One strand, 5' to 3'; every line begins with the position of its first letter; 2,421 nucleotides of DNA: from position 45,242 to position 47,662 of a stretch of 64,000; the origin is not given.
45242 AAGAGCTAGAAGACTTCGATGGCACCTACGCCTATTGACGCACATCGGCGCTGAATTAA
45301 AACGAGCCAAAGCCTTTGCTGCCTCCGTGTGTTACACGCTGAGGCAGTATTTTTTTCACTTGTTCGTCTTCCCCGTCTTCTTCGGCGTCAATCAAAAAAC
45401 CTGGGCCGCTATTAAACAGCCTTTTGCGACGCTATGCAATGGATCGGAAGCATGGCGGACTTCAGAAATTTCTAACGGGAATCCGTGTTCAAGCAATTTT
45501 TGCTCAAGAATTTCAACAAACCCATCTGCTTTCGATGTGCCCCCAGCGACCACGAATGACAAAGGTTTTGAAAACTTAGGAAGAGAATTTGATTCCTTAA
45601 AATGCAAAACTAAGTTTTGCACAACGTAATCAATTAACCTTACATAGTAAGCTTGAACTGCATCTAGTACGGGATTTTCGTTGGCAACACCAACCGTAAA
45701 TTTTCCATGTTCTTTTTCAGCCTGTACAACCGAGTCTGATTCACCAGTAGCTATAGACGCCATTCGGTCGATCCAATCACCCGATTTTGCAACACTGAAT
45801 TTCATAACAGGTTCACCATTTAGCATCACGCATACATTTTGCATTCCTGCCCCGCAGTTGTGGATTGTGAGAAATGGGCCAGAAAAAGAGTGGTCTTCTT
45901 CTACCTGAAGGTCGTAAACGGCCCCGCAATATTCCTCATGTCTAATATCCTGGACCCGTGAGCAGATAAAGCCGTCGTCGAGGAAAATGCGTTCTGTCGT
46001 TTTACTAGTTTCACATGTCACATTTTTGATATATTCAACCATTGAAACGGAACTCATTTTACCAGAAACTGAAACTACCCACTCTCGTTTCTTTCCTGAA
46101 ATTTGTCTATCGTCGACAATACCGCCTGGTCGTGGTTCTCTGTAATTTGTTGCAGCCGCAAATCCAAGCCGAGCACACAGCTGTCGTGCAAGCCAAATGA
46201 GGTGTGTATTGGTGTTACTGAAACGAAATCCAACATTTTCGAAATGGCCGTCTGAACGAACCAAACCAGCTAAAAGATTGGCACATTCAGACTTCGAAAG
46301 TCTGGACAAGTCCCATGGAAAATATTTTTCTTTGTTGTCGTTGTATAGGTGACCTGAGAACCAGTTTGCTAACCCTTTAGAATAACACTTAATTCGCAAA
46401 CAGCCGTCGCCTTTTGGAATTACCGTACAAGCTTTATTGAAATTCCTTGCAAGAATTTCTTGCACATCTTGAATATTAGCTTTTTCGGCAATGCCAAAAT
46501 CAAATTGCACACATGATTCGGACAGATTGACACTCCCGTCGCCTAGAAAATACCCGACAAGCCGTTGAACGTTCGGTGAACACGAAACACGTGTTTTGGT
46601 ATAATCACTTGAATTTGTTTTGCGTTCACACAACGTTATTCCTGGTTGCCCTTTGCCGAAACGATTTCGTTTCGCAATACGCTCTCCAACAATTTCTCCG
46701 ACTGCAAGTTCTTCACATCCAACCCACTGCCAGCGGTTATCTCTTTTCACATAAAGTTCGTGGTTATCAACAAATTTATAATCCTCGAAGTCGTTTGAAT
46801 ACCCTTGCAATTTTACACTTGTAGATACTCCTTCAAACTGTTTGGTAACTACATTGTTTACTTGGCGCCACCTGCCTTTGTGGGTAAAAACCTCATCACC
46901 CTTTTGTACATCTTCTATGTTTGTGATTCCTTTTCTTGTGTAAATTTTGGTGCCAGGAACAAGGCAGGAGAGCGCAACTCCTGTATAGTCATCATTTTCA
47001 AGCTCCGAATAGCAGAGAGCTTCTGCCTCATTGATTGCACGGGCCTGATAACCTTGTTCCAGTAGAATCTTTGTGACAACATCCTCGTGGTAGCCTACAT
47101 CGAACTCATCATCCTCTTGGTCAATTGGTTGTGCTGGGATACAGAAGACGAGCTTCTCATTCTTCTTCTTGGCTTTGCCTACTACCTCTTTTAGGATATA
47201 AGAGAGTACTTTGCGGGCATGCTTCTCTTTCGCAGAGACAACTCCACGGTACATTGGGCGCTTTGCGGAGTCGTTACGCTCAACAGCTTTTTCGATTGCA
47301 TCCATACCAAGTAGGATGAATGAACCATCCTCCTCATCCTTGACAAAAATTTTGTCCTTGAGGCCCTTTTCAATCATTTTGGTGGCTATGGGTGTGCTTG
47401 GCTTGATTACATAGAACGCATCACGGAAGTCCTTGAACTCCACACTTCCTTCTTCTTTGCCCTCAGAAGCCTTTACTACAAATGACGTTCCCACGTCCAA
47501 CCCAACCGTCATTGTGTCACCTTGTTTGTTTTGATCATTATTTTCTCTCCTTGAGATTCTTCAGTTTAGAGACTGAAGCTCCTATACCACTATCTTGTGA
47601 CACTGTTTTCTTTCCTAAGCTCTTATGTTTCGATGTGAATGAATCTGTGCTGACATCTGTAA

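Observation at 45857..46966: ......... intein inserted in the phosphate-2 motif of a phage actin-like ATPase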

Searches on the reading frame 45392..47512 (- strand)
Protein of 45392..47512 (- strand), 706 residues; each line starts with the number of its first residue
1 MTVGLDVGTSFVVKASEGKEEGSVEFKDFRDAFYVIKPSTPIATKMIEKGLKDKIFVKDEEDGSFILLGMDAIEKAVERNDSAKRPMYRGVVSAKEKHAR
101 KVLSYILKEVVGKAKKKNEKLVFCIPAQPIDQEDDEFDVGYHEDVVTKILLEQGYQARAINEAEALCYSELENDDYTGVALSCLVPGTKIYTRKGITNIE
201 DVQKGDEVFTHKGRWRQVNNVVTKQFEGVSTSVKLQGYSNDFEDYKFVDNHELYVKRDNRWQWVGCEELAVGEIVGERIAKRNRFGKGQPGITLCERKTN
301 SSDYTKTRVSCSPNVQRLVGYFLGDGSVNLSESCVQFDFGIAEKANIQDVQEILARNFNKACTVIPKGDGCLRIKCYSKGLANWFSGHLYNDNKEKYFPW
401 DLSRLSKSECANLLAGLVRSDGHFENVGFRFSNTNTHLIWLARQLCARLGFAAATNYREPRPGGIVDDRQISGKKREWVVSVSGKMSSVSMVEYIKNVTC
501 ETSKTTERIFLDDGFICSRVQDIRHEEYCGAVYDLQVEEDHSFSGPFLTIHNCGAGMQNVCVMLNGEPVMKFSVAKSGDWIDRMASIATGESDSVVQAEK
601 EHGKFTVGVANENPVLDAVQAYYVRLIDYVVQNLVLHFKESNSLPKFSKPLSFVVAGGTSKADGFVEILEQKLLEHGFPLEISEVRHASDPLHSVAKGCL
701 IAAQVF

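Call 4: search_protein_families(library=pfam, proteins=[window:45392-47512:-], max_evalue=1)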
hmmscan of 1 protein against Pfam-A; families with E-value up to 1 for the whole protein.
window:45392-47512:- (706 aa): 8 families
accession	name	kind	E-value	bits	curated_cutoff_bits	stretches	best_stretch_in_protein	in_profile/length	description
PF25216.1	Volactin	-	7.2e-59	200.3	35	2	554-703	174-321/321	Volactin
PF14528.11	LAGLIDADG_3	-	4.9e-08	33.6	22.5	2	317-356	6-45/82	LAGLIDADG-like domain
PF13403.11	Hint_2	-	1.4e-06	29.1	28.4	1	183-227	2-46/147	Hint domain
PF14890.11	Intein_splicing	-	1.1e-05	25.7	35.8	1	240-552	56-155/155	Intein splicing domain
PF06723.19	MreB_Mbl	-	2.5e-05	23.7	27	1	80-128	56-103/327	MreB/Mbl protein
PF13527.13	Acetyltransf_9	-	0.018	15.5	25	1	89-129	76-116/127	Acetyltransferase (GNAT) domain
PF05203.21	Hom_end_hint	-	0.027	14.9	32.1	1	187-259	5-81/228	Hom_end-associated Hint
PF23053.1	UBA_N4BP1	-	0.17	12.1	27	1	140-156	14-30/45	N4BP1, UBA-like domain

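Call 7: search_dna_similar(query=window:45392-47512:-, collection=phages, mode=protein, max_rows=30)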
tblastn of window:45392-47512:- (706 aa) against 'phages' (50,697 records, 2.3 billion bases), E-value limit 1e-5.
Records with a match: 5; places in all: 5; records where one place covers at least 80% of the query: 0.
Best place of each record, by identity: <60% 5.
By first word of the organism name: uncultured 4; Eggerthella 1.
By host as written in the record: - 4; Eggerthella lenta DSM 2243 1.
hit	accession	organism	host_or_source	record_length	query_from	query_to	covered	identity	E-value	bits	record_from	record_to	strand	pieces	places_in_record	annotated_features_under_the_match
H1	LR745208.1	uncultured phage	metagenomic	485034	1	703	47%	35.5%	8e-19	192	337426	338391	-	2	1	record has no annotation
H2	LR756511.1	uncultured phage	metagenomic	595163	1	704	47%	33.4%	1e-21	178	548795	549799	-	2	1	record has no annotation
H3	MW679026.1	Eggerthella phage LE2-3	Eggerthella lenta DSM 2243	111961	179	553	53%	23.5%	4e-11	73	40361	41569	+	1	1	portal protein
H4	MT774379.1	uncultured phage cr118_1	human feces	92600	183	553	53%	20.3%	2e-9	67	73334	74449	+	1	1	terminase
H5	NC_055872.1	uncultured phage cr118_1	human feces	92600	183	553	53%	20.3%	2e-9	67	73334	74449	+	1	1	terminase large subunit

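Call 13: find_homologous_proteins(query=window:45395-47512:-)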
Query window:45395-47512:- (706 aa): 126 proteins with E <= 0.001 among 8000 candidates; the best 120 are listed.
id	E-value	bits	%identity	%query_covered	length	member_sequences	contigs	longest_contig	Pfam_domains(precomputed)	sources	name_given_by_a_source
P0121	0.0e+0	1437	100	88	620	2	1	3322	PF25216.1,PF14528.12,PF13403.12,PF14890.12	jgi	-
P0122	0.0e+0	1072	64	100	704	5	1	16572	PF25216.1,PF06723.20,PF14528.12,PF14890.12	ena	-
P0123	0.0e+0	1021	61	100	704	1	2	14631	PF25216.1,PF14528.12,PF13403.12,PF14890.12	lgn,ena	-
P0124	0.0e+0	1013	62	100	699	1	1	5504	PF25216.1,PF14528.12,PF14890.12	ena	-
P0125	2.0e-291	986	63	96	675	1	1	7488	PF25216.1,PF06723.20,PF14528.12,PF14890.12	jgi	jgi:intein/homing endonuclease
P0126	7.9e-265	898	55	100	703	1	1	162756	PF25216.1,PF14528.12,PF13403.12,PF14890.12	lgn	-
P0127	7.0e-247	839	52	100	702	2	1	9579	PF25216.1,PF14528.12,PF13403.12,PF14890.12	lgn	-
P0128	8.3e-237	806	54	94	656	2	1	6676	PF25216.1,PF14528.12,PF14890.12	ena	-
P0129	6.6e-231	786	50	100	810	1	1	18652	PF25216.1,PF14528.12,PF13403.12,PF14890.12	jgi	-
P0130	1.1e-230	786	52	100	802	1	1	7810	PF25216.1,PF06723.20,PF05203.22,PF14528.12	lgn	-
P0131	5.5e-227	773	50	100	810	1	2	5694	PF25216.1,PF06723.20,PF14528.12,PF14890.12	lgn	-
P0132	2.1e-225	768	49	100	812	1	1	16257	PF25216.1,PF05203.22,PF14528.12,PF14890.12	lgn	-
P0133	9.0e-220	750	48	99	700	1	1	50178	PF25216.1,PF14528.12,PF13403.12,PF14890.12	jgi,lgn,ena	-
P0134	6.5e-217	740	48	99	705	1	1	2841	PF25216.1,PF14528.12,PF13403.12,PF14890.12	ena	-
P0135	1.2e-216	739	48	98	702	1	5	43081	PF25216.1,PF14528.12,PF13403.12,PF14890.12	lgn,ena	-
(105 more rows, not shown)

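Call 34: search_protein_families(library=ncbifam, proteins=[window:45395-47512:-], max_evalue=0.01)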
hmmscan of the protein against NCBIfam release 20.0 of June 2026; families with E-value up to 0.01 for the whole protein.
window:45395-47512:- (706 aa): 4 families
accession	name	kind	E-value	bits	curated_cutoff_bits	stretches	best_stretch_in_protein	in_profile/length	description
NF053558.1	BeeR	equivalog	1.4e-06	27.6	530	0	625-704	260-338/349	BeeR family actin-like protein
NF045703.1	rSAM_Tes_intein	exception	9.9e-06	23.6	1700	1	306-544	362-601/1040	tetraether lipid synthase Tes, intein-containing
NF040964.1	MamK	subfamily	7.7e-05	21.9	400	0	653-704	273-320/335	MamK family actin-like protein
NF007072.0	PRK09519.1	equivalog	0.0084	14.5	1024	0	315-492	363-551/790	intein-containing recombinase RecA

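Call 45: predict_structure(alignment_id=A2)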
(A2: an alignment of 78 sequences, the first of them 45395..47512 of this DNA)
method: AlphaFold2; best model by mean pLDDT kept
length: 706 residues; sequences in the alignment: 78
mean_pLDDT: 87.5   pTM: 0.56
mean pLDDT of the five models: 87.5, 87.5, 87.1, 85.7, 85.1
residues with pLDDT >= 90: 390; 70-90: 271; 50-70: 36; < 50: 9
segments of 3 or more residues with pLDDT < 50: 179-184, 553-555
pLDDT, mean of each block of 10 residues (from residue 1): 90 93 92 93 92 91 92 90 86 84 93 93 91 71 95 96 90 69 62 93 94 91 71 90 84 88 85 94 80 88 90 94 96 96 93 96 94 96 96 94 89 92 86 95 92 90 79 89 65 65 69 93 88 79 92 64 89 83 86 89 88 92 87 84 83 85 91 90 90 92 92
secondary structure, 60 per line:
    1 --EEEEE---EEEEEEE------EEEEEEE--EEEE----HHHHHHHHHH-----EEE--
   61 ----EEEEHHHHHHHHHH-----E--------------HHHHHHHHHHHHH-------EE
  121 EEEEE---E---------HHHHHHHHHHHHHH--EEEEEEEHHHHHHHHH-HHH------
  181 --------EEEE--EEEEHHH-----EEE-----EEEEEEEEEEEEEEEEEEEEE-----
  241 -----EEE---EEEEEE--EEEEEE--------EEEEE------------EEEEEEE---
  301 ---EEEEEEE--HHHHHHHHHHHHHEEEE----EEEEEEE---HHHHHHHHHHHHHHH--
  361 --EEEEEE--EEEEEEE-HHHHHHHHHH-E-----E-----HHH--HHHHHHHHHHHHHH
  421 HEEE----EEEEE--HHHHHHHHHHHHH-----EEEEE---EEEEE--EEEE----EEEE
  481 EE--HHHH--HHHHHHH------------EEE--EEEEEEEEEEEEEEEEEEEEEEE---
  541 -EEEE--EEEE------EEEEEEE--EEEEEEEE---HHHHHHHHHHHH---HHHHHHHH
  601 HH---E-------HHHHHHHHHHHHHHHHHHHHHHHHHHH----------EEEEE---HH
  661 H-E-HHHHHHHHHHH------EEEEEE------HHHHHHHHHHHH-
elements in order (helices of 4 or more, strands of 3 or more residues): E3-7 E11-17 E24-30 E33-36 H41-50 E56-58 E65-68 H69-78 H99-111 E119-125 H139-152 E155-161 H162-170 E189-192 E195-198 E207-209 E215-235 E246-248 E252-257 E260-265 E274-278 E291-297 E304-310 H313-325 E326-329 E334-340 H344-358 E363-368 E371-377 H379-388 H407-421 E422-424 E429-433 H436-448 E454-458 E462-466 E469-472 E477-482 H485-488 H491-497 E510-512 E515-537 E542-545 E548-551 E558-564 E567-574 H578-589 H593-602 H614-640 E651-655 H665-675 E682-687 H694-705

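Call 49: fold_search(model_id=the predicted structure, library=pdb)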
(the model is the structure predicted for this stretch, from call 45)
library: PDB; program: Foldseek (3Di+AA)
matches with E <= 10: 1099; with E <= 0.001: 99
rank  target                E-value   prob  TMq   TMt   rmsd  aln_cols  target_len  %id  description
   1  1ef0_A                9.3e-16  1.00  0.28  0.42  18.7       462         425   16  CRYSTAL STRUCTURE OF PI-SCEI MINIPRECURSOR (released 2000-06-07)
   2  7qsu                  1.0e-15  1.00  0.35  0.61   7.3       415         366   14  Crystal structure of homing endonuclease-associated TliVMA intein (C1A, d333-339) (released 2022-03-30)
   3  1vde_A                1.9e-15  1.00  0.28  0.42  18.8       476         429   16  PI-SCEI, A HOMING ENDONUCLEASE WITH PROTEIN SPLICING ACTIVITY (released 1998-04-08)
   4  7qss                  2.3e-14  1.00  0.36  0.54   6.8       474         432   13  Crystal structure of homing endonuclease-associated TliVMA intein (C1A) (released 2022-03-30)
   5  1vde_B                6.5e-14  1.00  0.28  0.41  19.5       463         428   16  PI-SCEI, A HOMING ENDONUCLEASE WITH PROTEIN SPLICING ACTIVITY (released 1998-04-08)
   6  1lws_A                1.4e-13  1.00  0.29  0.43  18.8       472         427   16  Crystal structure of the intein homing endonuclease PI-SceI bound to its recognition sequence (released 2002-09-27)
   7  1dfa                  2.1e-13  1.00  0.26  0.40  20.2       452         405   15  CRYSTAL STRUCTURE OF PI-SCEI IN C2 SPACE GROUP (released 1999-12-08)
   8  1jva_B                2.7e-13  1.00  0.28  0.41  19.9       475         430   14  CRYSTAL STRUCTURE OF THE VMA1-DERIVED ENDONUCLEASE BEARING THE N AND C EXTEIN PROPEPTIDES (released 2002-08-29)
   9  1jva_A                1.7e-12  1.00  0.27  0.41  19.8       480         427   14  CRYSTAL STRUCTURE OF THE VMA1-DERIVED ENDONUCLEASE BEARING THE N AND C EXTEIN PROPEPTIDES (released 2002-08-29)
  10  2cw7                  2.3e-12  1.00  0.33  0.42   9.0       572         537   12  Crystal structure of intein homing endonuclease II (released 2006-04-18)
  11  1dq3                  4.3e-12  1.00  0.33  0.47   8.4       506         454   13  CRYSTAL STRUCTURE OF AN ARCHAEAL INTEIN-ENCODED HOMING ENDONUCLEASE PI-PFUI (released 2000-07-05)
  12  7qst                  7.0e-12  1.00  0.31  0.54   8.1       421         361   12  Crystal structure of homing endonuclease-associated PhoVMA intein (C1A) (released 2022-03-30)
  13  1lwt_A                9.6e-12  1.00  0.28  0.41  19.5       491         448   14  Crystal structure of the intein homing endonuclease PI-SceI bound to its substrate DNA (Ca2+ free) (released 2002-09-27)
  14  1um2_B                1.1e-11  1.00  0.26  0.39  19.8       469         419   16  Crystal Structure of the Vma1-Derived Endonuclease with the Ligated Extein Segment (released 2004-09-22)
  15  1um2_A                2.1e-11  1.00  0.28  0.43  19.8       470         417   14  Crystal Structure of the Vma1-Derived Endonuclease with the Ligated Extein Segment (released 2004-09-22)
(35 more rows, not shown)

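Call 87: find_encoding_contigs(protein=window:45395-47512:-, flank=2000, max_places=4)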
Protein window:45395-47512:- (706 aa): 17 contigs read that carry it; 4 places shown.
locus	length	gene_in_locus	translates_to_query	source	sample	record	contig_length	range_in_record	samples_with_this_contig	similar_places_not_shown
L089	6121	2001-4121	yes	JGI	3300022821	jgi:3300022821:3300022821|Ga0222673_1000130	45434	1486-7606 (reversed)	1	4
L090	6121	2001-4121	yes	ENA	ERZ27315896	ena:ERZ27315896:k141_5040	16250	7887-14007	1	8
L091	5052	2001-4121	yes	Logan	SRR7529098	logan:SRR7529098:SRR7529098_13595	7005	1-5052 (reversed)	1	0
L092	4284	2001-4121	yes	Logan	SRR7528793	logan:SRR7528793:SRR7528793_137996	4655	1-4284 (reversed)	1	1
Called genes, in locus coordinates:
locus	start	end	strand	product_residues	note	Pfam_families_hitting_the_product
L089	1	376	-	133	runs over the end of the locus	-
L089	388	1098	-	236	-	-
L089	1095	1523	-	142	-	-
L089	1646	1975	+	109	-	-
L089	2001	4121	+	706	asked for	PF25216:Volactin, PF14890:Intein_splicing (weak), PF13403:Hint_2 (weak), PF14528:LAGLIDADG_3 (faint), PF25216:Volactin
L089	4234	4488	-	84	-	-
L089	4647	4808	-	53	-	-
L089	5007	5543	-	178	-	-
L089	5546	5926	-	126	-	-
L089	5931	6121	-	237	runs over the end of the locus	-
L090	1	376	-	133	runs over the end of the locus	-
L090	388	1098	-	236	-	-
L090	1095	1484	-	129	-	-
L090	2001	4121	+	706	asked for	PF25216:Volactin, PF14890:Intein_splicing (weak), PF13403:Hint_2 (weak), PF14528:LAGLIDADG_3 (faint), PF25216:Volactin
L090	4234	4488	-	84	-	-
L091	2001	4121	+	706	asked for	PF25216:Volactin, PF14890:Intein_splicing (weak), PF13403:Hint_2 (weak), PF14528:LAGLIDADG_3 (faint), PF25216:Volactin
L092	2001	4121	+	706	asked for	PF25216:Volactin, PF14890:Intein_splicing (weak), PF13403:Hint_2 (weak), PF14528:LAGLIDADG_3 (faint), PF25216:Volactin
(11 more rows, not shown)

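Call 88: find_encoding_contigs(protein=P0122, flank=6000, max_places=2)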
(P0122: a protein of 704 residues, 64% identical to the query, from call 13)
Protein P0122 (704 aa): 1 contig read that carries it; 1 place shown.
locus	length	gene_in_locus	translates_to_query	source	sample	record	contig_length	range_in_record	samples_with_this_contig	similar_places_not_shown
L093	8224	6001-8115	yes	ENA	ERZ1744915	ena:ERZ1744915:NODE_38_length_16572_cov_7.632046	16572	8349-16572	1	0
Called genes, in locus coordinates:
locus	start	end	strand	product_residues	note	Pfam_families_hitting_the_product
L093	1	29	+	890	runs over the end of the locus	-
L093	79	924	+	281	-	PF26926:Phage_T4_rIIB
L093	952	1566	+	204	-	-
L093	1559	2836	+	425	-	-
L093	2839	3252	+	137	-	-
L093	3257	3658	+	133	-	-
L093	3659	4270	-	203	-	-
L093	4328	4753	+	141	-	-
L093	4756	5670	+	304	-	PF01078:Mg_chelatase (faint), PF05496:RuvB_N, PF06068:TIP49 (faint), PF13173:AAA_14 (weak), PF13401:AAA_22 (faint), PF00004:AAA, PF17864:AAA_lid_4, PF05491:WHD_RuvB, +1 more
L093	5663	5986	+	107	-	-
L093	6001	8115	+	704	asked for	PF25216:Volactin, PF06723:MreB_Mbl (faint), PF14890:Intein_splicing, PF14528:LAGLIDADG_3 (faint), PF25216:Volactin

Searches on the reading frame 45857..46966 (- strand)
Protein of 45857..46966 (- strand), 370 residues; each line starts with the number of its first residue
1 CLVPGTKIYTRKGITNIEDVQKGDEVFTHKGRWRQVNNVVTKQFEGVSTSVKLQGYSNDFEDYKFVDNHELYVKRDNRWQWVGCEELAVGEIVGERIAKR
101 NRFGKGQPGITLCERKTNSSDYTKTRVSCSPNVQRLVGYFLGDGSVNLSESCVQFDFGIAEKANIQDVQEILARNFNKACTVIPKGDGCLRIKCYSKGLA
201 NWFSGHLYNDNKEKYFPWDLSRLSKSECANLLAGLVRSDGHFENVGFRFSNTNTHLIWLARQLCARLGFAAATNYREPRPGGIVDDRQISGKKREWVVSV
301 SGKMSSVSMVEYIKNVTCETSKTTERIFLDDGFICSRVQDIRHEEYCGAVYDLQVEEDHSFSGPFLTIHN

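Call 18: search_protein_families(library=pfam, proteins=[window:45857-46966:-], max_evalue=10)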
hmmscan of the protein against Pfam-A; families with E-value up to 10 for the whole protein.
seq(370 aa): 5 families
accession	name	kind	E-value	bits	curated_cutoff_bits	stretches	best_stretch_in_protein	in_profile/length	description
PF14528.11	LAGLIDADG_3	-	9.9e-09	35.8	22.5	2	135-174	6-45/82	LAGLIDADG-like domain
PF13403.11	Hint_2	-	9.8e-07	29.7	28.4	1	1-46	2-47/147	Hint domain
PF14890.11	Intein_splicing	-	2.6e-06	27.7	35.8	1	59-370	57-155/155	Intein splicing domain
PF05203.21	Hom_end_hint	-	0.018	15.5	32.1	1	5-77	5-81/228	Hom_end-associated Hint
PF07591.16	PT-HINT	-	0.078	13.7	27.7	1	9-43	70-104/137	Pretoxin HINT domain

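Call 33: search_solved_structures(query=window:45857-46966:-, max_evalue=0.1, show_alignments=2)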
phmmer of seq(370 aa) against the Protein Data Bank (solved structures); distinct sequences matched with E-value up to 0.1: 2.
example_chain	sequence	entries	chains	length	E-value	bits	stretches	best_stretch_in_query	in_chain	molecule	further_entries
8dt8_H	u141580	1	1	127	0.0082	18.2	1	287-361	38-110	LM18 nanobody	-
2cw7_A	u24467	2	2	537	0.081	14.9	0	327-365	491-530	Endonuclease PI-PkoII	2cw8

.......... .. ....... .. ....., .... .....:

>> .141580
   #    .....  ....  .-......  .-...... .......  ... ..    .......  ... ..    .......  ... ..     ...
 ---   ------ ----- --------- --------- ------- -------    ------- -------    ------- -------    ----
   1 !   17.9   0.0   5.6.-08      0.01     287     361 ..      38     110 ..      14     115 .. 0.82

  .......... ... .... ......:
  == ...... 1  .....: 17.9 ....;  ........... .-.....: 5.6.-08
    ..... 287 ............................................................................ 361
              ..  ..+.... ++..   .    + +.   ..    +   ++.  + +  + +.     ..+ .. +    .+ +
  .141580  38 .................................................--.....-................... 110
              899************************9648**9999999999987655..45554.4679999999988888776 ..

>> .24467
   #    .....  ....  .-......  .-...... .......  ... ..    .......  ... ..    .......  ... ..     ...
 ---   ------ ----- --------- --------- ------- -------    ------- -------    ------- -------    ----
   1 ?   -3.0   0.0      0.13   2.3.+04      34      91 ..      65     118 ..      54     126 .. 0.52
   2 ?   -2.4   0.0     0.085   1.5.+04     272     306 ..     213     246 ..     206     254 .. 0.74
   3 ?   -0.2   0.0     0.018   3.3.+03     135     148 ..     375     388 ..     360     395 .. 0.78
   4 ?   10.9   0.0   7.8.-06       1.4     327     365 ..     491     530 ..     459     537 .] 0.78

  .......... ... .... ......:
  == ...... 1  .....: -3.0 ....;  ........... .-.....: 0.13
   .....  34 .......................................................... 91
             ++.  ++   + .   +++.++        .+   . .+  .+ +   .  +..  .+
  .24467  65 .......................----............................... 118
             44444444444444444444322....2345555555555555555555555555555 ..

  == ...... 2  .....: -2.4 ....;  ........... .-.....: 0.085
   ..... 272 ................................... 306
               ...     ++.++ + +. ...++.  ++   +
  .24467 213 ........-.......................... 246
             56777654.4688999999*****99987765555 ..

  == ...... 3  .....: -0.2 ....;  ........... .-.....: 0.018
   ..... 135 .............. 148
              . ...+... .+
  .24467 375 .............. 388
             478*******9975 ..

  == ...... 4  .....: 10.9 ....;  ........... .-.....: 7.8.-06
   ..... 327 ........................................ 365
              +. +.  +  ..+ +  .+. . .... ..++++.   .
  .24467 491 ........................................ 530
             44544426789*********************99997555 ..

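Call 66: search_protein_families(library=phrogs, proteins=[window:45857-46966:-], max_evalue=0.001)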
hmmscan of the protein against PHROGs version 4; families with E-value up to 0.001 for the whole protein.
window:45857-46966:- (370 aa): 3 families
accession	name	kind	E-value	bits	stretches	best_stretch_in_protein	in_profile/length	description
phrog_21587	-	unknown function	3.9e-08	32.9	1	1-95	575-667/706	-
phrog_36001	-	unknown function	4.1e-05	23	1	1-77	97-168/715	-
phrog_26446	-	DNA, RNA and nucleotide metabolism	0.00017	20.9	0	4-77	370-438/761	anaerobic ribonucleoside reductase large subunit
